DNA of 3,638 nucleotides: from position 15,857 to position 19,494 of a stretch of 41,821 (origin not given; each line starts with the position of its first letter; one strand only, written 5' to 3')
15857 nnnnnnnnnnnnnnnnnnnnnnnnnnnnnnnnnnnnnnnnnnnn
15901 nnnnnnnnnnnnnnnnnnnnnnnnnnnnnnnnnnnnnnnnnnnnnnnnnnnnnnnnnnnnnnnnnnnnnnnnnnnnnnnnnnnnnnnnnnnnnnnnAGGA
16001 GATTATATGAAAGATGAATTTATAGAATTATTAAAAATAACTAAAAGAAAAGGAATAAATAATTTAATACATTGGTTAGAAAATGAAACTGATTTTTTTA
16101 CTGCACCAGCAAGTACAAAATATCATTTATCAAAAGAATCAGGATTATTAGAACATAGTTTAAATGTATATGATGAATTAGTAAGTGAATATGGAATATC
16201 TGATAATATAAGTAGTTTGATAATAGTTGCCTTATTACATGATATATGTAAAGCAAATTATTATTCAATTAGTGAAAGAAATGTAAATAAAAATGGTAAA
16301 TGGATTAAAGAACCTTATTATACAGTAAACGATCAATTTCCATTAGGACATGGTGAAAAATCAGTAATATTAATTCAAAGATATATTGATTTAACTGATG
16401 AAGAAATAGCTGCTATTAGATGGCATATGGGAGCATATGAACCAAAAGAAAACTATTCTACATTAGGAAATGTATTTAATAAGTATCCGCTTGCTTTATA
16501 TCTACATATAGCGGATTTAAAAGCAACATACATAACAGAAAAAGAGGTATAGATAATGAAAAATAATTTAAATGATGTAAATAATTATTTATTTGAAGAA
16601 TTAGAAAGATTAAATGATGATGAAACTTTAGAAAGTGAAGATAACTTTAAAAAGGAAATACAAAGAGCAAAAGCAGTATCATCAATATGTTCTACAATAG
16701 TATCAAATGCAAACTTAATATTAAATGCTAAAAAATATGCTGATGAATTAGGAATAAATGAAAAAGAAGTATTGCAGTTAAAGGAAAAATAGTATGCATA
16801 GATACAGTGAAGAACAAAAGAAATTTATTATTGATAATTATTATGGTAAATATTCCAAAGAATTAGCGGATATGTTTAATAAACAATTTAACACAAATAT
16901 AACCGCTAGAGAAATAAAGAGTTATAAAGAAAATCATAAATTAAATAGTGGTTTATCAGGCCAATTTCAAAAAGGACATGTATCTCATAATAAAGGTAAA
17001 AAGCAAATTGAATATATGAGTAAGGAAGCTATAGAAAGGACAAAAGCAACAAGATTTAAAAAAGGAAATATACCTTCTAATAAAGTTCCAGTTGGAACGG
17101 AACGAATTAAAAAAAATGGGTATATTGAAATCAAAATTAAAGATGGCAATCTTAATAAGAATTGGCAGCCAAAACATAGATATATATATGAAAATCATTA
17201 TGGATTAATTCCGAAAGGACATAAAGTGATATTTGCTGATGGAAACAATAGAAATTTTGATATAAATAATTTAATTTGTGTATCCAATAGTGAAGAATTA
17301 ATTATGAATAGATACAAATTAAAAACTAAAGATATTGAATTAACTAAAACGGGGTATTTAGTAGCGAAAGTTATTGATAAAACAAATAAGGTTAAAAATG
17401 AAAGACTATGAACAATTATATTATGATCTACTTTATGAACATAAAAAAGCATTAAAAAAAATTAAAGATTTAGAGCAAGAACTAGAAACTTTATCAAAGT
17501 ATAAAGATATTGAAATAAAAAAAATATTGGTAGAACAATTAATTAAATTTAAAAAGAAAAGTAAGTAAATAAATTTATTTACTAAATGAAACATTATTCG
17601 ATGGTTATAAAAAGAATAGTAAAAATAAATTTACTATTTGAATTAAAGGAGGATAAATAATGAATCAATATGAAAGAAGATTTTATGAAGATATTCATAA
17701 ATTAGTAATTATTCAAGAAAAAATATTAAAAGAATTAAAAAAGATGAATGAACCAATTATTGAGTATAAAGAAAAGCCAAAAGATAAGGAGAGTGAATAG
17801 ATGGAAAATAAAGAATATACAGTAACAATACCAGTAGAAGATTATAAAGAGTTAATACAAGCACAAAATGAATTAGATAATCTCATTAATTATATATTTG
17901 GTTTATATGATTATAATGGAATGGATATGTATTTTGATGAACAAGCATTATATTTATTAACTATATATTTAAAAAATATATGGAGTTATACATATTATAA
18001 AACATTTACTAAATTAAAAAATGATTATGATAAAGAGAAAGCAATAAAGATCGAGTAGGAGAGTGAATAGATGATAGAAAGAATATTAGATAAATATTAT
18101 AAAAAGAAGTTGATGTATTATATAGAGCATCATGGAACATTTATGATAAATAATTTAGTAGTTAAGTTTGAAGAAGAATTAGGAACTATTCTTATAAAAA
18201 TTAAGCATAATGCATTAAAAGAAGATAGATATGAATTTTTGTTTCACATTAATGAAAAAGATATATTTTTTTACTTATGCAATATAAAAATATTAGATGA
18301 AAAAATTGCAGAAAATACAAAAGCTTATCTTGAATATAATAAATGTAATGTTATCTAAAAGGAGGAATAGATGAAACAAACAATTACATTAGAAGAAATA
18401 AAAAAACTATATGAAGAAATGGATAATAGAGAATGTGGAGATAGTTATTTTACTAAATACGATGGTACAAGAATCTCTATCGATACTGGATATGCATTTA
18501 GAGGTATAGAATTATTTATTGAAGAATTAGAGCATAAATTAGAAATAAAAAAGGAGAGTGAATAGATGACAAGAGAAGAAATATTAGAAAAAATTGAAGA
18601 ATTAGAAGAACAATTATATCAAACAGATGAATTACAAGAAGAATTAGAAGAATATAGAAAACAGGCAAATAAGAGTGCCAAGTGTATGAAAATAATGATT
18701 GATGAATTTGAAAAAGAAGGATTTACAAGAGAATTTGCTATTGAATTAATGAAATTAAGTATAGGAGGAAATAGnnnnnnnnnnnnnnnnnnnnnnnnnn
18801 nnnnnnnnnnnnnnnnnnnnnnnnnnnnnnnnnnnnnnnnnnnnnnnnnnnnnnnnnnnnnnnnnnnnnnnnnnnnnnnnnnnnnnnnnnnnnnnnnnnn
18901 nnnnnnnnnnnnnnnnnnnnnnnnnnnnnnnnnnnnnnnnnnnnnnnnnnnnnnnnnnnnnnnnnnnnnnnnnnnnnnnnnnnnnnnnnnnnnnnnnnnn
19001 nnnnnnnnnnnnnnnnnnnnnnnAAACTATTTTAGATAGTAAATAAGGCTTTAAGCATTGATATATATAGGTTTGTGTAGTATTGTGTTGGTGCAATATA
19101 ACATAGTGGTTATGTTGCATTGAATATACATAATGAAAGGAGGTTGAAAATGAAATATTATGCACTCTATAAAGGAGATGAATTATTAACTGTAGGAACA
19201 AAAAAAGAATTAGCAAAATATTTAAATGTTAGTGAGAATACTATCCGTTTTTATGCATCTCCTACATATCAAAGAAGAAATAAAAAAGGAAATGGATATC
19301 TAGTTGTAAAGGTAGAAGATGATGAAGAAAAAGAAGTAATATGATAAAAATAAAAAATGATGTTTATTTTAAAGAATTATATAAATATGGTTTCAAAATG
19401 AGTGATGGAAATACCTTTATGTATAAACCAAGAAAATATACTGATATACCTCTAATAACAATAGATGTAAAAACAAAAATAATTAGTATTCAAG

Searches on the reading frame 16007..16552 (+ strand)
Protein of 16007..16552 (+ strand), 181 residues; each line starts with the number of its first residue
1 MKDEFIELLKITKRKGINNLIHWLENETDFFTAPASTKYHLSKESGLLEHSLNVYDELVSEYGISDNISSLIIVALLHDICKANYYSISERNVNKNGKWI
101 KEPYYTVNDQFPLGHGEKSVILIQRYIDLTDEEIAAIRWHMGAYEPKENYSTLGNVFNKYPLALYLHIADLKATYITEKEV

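Call 12: search_protein_families(library=pfam, proteins=[window:16007-16552:+], max_evalue=0.01)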
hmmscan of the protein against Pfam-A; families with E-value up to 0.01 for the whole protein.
window:16007-16552:+ (181 aa): 1 family
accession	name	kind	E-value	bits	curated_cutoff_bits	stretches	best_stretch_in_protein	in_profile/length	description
PF01966.28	HD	-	6.5e-05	23.6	22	1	48-151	2-93/116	HD domain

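Call 25: search_protein_families(library=phrogs, proteins=[window:16007-16552:+], max_evalue=0.001)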
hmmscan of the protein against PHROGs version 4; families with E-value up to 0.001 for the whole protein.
window:16007-16552:+ (181 aa): 2 families
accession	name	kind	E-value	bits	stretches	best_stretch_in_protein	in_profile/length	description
phrog_28876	-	other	6e-49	167.9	1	13-180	17-196/435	metal-dependent phosphohydrolase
phrog_5889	-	unknown function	3.4e-40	139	1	3-175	20-194/242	-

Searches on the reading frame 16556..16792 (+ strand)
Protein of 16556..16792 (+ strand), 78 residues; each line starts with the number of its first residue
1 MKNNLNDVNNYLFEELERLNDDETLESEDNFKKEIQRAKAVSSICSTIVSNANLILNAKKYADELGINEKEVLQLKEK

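Call 12: search_protein_families(library=pfam, proteins=[window:16556-16792:+], max_evalue=0.01)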
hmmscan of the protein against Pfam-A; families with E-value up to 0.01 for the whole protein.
window:16556-16792:+ (78 aa): 0 families

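Call 25: search_protein_families(library=phrogs, proteins=[window:16556-16792:+], max_evalue=0.001)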
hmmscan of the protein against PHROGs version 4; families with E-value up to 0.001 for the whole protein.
window:16556-16792:+ (78 aa): 1 family
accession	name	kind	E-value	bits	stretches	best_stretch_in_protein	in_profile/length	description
phrog_2044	-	DNA, RNA and nucleotide metabolism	1.1e-21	77.7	1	1-74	1-72/78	RNA polymerase beta subunit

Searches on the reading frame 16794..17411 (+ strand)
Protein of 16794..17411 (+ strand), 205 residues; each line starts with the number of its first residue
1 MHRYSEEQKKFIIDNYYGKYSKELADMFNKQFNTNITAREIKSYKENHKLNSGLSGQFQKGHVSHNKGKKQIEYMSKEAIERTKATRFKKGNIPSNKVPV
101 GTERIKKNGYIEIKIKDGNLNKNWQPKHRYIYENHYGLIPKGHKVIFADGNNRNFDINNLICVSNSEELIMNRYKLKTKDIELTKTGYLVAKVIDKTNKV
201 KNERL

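Call 12: search_protein_families(library=pfam, proteins=[window:16794-17411:+], max_evalue=0.01)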
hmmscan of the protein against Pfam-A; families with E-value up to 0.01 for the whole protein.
window:16794-17411:+ (205 aa): 1 family
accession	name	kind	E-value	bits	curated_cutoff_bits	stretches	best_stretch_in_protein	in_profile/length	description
PF13392.12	HNH_3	-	3.9e-14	52.5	24.8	1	127-167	3-43/46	HNH endonuclease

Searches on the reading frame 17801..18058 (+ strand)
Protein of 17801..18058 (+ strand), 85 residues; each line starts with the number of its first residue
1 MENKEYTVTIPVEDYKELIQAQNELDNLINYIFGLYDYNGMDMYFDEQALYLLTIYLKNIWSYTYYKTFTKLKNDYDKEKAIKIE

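Call 12: search_protein_families(library=pfam, proteins=[window:17801-18058:+], max_evalue=0.01)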
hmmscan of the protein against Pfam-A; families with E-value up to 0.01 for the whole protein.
window:17801-18058:+ (85 aa): 1 family
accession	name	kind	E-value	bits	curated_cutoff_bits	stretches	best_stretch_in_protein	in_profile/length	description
PF25708.1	Phage_T7_Gp5_9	-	0.00041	20.7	24.5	1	5-30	3-27/46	Phage T7 gp5.9 RecBCD inhibitor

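Call 25: search_protein_families(library=phrogs, proteins=[window:17801-18058:+], max_evalue=0.001)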
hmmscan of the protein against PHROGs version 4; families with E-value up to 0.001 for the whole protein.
window:17801-18058:+ (85 aa): 0 families

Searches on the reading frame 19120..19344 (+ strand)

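Call 25: search_protein_families(library=phrogs, proteins=[window:19120-19344:+], max_evalue=0.001)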
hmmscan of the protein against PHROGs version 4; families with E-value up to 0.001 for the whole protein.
window:19120-19344:+ (74 aa): 3 families
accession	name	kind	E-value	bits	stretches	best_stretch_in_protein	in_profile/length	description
phrog_803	-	moron, auxiliary metabolic gene and host takeover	3.6e-16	60.6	1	6-73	3-71/117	host nuclease inhibitor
phrog_4149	-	unknown function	2.8e-06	28.4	1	4-51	70-117/193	-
phrog_5224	-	unknown function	0.00017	22.8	1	2-56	37-91/100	-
